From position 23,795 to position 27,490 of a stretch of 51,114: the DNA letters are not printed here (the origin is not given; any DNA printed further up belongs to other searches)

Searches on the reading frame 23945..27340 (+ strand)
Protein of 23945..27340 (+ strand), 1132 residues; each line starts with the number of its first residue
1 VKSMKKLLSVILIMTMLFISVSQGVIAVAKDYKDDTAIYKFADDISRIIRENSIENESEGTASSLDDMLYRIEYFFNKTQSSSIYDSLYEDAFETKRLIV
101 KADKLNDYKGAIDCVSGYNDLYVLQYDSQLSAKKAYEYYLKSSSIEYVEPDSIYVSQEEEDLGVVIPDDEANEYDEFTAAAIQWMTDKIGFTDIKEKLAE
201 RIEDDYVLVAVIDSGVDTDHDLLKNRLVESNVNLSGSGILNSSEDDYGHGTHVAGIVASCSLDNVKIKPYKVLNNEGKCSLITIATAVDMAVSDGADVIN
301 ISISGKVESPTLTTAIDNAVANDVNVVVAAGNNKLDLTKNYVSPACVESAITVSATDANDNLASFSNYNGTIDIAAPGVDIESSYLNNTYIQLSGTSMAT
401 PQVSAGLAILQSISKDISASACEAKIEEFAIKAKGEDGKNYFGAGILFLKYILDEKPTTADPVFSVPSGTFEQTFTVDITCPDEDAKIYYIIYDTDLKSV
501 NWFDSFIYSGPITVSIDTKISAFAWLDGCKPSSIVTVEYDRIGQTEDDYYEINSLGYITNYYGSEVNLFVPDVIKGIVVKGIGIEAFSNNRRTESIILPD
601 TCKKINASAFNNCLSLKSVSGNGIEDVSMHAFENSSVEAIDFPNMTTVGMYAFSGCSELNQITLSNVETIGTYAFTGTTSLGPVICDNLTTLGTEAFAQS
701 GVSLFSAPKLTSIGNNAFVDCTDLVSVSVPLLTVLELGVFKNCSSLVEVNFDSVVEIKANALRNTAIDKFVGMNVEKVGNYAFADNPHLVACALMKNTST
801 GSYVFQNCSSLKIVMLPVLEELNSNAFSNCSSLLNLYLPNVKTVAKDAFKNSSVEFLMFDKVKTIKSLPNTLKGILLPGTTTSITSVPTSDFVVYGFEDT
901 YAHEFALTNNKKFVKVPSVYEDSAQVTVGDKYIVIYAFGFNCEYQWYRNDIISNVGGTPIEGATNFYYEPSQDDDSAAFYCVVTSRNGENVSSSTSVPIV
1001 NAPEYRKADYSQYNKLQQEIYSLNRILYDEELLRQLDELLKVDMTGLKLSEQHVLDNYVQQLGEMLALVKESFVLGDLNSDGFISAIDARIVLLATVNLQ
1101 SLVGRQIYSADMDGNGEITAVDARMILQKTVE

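Call 62: search_protein_families(library=pfam, proteins=[window:23945-27340:+], max_evalue=0.00001)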
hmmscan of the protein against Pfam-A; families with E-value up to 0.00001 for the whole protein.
window:23945-27340:+ (1132 aa): 4 families
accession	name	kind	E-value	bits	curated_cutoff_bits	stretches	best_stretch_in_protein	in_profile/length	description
PF13306.12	LRR_5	-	7.8e-46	155.5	27.7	3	582-700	3-123/127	BspA type Leucine rich repeat region (6 copies)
PF00082.27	Peptidase_S8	-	3.4e-42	145.2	21.8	1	205-445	2-288/288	Subtilase family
PF00404.24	Dockerin_1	-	1.3e-07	32.1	22.9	1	1075-1126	1-52/57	Dockerin type I domain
PF13290.12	CHB_HEX_C_1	-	2e-06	28.1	22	0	467-536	2-67/67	Chitobiase/beta-hexosaminidase C-terminal domain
